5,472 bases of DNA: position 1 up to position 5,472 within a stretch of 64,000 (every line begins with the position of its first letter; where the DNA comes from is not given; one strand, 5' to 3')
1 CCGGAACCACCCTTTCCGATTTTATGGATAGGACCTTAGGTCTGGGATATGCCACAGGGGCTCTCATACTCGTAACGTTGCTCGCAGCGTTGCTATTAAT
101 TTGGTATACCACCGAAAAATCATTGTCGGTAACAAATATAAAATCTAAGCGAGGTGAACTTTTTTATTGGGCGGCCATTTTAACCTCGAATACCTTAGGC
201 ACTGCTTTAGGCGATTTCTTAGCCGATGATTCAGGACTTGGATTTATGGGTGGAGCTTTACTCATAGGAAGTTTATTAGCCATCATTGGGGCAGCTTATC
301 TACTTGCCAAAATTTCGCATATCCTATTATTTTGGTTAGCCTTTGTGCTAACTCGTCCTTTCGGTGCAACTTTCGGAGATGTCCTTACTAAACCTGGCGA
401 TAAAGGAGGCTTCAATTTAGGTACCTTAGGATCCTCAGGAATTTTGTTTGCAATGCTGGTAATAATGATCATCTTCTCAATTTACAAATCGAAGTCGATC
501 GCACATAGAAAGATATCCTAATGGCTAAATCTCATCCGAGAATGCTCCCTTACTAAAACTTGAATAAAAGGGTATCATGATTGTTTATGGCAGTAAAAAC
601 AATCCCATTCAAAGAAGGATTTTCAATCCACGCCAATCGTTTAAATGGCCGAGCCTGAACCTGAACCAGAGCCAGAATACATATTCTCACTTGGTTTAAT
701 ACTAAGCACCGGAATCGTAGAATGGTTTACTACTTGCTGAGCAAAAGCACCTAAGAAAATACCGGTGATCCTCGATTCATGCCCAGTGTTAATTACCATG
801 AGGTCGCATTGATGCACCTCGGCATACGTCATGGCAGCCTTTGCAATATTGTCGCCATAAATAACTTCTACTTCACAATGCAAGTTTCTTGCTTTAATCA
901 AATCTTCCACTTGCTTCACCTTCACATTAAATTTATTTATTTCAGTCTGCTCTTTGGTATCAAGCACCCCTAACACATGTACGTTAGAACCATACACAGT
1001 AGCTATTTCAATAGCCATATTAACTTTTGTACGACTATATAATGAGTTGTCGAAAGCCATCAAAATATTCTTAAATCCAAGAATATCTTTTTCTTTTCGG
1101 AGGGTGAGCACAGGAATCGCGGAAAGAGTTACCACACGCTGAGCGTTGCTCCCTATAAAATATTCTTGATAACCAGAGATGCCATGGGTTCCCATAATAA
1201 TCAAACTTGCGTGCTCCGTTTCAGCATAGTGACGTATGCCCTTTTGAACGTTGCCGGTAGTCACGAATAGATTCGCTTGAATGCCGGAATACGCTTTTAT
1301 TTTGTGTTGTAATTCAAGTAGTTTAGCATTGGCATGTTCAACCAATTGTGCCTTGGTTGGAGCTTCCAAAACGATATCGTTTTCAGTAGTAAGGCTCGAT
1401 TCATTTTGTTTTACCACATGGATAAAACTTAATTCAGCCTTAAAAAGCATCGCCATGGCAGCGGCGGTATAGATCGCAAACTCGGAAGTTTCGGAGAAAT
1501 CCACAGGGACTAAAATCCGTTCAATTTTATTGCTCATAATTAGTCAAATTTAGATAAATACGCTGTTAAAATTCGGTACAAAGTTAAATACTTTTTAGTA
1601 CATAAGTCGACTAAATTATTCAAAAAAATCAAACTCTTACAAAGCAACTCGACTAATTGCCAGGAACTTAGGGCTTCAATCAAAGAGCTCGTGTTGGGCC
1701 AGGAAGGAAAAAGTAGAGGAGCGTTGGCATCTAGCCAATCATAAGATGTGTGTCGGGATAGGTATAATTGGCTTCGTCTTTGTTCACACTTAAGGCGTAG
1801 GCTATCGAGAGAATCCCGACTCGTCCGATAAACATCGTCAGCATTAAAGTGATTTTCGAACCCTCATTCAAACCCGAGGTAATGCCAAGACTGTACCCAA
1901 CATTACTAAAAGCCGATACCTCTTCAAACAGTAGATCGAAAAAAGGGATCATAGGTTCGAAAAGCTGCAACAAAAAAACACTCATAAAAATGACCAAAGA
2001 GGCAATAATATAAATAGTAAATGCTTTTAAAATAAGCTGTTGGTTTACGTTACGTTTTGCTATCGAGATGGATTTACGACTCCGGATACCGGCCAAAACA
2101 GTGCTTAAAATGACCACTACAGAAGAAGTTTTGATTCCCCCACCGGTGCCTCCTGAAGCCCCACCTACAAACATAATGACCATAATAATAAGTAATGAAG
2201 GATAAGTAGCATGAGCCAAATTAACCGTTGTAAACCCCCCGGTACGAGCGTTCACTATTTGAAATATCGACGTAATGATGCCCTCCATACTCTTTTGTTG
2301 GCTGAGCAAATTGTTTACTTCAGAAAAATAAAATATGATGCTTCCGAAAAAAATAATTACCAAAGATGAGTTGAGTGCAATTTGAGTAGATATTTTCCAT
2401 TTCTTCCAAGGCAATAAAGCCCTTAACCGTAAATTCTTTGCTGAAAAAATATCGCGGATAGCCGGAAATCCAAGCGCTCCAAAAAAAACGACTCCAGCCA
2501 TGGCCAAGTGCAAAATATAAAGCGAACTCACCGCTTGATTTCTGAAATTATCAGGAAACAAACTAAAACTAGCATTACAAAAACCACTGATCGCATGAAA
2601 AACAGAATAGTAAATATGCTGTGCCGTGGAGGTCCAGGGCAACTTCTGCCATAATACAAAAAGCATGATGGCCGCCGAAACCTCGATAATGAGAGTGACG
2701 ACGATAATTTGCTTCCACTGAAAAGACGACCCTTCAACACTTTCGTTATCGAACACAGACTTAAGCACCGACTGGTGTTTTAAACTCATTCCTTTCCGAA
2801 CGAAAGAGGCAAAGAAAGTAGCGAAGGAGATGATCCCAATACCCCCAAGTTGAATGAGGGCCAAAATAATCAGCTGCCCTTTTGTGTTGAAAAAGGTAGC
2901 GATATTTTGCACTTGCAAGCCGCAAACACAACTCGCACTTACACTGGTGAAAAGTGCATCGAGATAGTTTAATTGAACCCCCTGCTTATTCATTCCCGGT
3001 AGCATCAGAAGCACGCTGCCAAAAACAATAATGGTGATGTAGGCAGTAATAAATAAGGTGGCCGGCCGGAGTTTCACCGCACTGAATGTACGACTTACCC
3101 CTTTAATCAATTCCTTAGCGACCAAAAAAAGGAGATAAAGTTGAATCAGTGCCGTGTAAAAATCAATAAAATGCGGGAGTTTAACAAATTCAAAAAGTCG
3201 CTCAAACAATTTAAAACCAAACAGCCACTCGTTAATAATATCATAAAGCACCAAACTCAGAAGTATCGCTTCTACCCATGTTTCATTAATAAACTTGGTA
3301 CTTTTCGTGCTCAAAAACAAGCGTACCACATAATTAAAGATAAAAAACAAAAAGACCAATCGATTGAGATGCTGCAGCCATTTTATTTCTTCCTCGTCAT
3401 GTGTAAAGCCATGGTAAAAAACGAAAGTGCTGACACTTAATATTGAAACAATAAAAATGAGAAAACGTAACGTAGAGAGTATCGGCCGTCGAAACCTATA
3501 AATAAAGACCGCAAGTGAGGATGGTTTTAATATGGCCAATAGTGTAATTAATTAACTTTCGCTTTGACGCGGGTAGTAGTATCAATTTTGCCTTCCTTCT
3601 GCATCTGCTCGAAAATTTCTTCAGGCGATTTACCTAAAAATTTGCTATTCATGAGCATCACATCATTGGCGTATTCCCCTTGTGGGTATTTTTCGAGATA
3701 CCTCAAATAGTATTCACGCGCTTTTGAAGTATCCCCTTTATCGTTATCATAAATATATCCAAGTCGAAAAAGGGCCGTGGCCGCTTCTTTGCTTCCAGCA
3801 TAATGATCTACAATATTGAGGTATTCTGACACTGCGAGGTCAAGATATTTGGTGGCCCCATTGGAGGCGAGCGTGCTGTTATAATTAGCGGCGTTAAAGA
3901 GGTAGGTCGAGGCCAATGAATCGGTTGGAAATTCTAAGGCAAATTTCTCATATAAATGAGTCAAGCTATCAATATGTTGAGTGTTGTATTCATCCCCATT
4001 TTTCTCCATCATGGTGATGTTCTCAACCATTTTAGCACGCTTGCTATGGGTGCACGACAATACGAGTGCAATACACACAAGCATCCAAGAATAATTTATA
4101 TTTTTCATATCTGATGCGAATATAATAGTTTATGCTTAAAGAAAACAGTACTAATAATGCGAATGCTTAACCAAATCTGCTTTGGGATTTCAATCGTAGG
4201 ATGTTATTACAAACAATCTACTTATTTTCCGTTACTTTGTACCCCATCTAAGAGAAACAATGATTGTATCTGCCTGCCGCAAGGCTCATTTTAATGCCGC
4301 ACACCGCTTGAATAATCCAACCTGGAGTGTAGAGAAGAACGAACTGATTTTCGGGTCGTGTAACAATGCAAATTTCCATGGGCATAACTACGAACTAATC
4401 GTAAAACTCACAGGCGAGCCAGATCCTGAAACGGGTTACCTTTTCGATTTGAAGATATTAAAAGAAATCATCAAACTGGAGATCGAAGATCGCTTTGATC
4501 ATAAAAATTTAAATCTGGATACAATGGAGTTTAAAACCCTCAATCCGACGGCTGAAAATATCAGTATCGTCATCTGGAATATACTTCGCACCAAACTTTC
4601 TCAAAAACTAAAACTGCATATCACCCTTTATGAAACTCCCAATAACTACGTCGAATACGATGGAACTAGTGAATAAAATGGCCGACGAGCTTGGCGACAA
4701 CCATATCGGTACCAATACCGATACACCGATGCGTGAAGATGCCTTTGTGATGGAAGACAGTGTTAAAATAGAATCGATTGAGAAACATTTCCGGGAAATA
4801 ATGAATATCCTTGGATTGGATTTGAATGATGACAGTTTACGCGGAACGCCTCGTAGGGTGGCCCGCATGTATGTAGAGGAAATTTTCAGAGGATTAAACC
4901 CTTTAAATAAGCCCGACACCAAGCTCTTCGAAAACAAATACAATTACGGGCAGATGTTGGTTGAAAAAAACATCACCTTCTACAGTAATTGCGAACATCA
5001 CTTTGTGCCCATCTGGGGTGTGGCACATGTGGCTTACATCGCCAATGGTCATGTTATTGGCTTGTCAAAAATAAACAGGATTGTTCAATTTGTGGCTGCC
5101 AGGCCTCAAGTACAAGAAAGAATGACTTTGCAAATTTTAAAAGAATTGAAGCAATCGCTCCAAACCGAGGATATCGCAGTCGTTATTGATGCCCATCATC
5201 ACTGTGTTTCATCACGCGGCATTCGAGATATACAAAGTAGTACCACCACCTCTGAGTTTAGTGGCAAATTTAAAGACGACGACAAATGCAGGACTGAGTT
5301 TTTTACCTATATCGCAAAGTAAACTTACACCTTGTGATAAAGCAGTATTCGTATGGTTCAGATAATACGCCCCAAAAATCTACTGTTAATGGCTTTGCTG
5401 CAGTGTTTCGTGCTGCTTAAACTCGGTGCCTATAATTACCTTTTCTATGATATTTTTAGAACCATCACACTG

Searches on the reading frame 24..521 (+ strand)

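Call 26: search_protein_families(library=pfam, proteins=[window:24-521:+])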
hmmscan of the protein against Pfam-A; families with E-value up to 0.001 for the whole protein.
window:24-521:+ (165 aa): 1 family
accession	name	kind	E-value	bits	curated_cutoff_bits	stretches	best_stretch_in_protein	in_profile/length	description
PF03988.17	DUF347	-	4.1e-34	117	28.2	3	102-154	1-48/52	Repeat of Unknown Function (DUF347)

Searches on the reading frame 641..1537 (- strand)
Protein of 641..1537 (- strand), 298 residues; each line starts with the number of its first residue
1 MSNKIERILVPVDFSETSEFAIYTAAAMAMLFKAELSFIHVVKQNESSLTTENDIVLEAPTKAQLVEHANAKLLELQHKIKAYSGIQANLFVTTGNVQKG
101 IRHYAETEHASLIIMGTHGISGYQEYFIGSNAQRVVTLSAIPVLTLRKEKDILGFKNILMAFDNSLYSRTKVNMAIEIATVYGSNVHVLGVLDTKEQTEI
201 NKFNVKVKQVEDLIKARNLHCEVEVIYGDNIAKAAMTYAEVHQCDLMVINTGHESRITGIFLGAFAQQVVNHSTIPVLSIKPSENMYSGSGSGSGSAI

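Call 26: search_protein_families(library=pfam, proteins=[window:641-1537:-])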
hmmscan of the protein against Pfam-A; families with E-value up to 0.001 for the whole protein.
window:641-1537:- (298 aa): 1 family
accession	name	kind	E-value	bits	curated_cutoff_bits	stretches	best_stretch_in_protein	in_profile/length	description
PF00582.32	Usp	-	1.3e-41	142.9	24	2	5-147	2-141/141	Universal stress protein family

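Call 51: find_encoding_contigs(protein=window:641-1537:-, flank=10000, max_places=3)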
Protein window:641-1537:- (298 aa): 20 contigs read that carry it; 3 places shown.
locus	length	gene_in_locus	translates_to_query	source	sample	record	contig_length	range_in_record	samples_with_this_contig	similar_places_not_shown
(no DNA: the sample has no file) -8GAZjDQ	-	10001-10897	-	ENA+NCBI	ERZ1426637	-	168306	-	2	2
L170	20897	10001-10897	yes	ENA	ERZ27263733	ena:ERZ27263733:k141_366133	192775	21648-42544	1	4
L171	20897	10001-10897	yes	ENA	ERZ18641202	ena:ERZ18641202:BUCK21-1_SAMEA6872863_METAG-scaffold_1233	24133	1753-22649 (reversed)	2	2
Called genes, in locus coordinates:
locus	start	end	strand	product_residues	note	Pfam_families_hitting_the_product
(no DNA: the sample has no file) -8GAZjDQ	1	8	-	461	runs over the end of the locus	PF18962:Por_Secre_tail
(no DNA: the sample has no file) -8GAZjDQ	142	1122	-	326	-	PF14064:HmuY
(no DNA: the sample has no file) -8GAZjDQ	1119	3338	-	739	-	PF07715:Plug, PF00593:TonB_dep_Rec_b-barrel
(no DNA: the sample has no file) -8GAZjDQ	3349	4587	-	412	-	PF18962:Por_Secre_tail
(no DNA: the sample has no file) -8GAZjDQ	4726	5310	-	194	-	PF02545:Maf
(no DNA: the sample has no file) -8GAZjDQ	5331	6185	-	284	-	PF01040:UbiA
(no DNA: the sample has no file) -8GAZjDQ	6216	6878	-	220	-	PF01227:GTP_cyclohydroI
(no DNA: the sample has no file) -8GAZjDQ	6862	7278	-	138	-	PF01242:PTPS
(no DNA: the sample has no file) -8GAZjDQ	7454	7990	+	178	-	PF13174:TPR_6 (weak)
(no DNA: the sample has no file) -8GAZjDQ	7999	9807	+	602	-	PF02386:TrkH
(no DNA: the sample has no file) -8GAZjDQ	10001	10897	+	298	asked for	PF00582:Usp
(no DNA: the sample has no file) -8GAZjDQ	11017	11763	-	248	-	PF03988:DUF347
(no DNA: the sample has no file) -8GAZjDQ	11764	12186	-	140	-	PF11396:PepSY_like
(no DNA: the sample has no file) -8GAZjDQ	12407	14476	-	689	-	PF02012:BNR (faint), PF15899:BNR_6 (faint), PF18962:Por_Secre_tail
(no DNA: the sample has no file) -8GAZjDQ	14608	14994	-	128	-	PF00072:Response_reg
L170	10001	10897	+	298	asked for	PF00582:Usp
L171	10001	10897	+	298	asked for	PF00582:Usp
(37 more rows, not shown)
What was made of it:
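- In the sample with the broken contig, scaffold_1233 carries the T9SS cargo gene at its end, as this order predicts (call 51).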

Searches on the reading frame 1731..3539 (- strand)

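Call 26: search_protein_families(library=pfam, proteins=[window:1731-3539:-])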
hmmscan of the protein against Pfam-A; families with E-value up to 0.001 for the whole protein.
window:1731-3539:- (602 aa): 1 family
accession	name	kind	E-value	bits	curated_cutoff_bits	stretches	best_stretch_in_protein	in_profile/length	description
PF02386.22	TrkH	-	2.6e-49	168.5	27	1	180-586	56-493/502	Cation transport protein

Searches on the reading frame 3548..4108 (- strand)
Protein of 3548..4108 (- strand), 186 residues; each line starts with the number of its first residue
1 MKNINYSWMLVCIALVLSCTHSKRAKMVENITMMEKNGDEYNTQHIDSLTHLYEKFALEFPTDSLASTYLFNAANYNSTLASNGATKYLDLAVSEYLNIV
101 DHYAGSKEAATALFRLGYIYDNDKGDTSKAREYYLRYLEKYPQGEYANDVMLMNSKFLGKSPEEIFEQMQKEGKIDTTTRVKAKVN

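Call 26: search_protein_families(library=pfam, proteins=[window:3548-4108:-])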
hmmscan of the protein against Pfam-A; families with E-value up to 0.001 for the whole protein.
window:3548-4108:- (186 aa): 2 families
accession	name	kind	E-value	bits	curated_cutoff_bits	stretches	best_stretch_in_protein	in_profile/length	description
PF13174.12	TPR_6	-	7.1e-07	29.9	26.3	1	112-143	2-32/33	Tetratricopeptide repeat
PF13432.12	TPR_16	-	8e-05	23.4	32.7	1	91-144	15-64/65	Tetratricopeptide repeat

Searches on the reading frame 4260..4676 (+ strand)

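Call 26: search_protein_families(library=pfam, proteins=[window:4260-4676:+])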
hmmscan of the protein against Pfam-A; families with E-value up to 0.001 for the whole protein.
window:4260-4676:+ (138 aa): 1 family
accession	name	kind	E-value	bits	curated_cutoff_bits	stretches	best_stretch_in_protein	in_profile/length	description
PF01242.24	PTPS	-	1.3e-34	119.2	22.4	1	7-135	4-120/121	6-pyruvoyl tetrahydropterin synthase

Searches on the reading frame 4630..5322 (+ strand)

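Call 26: search_protein_families(library=pfam, proteins=[window:4630-5322:+])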
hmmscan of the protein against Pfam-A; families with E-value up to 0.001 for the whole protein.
window:4630-5322:+ (230 aa): 1 family
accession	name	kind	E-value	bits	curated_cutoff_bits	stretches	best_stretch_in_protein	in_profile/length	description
PF01227.27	GTP_cyclohydroI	-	5.1e-62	208.9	27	1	50-228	1-178/179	GTP cyclohydrolase I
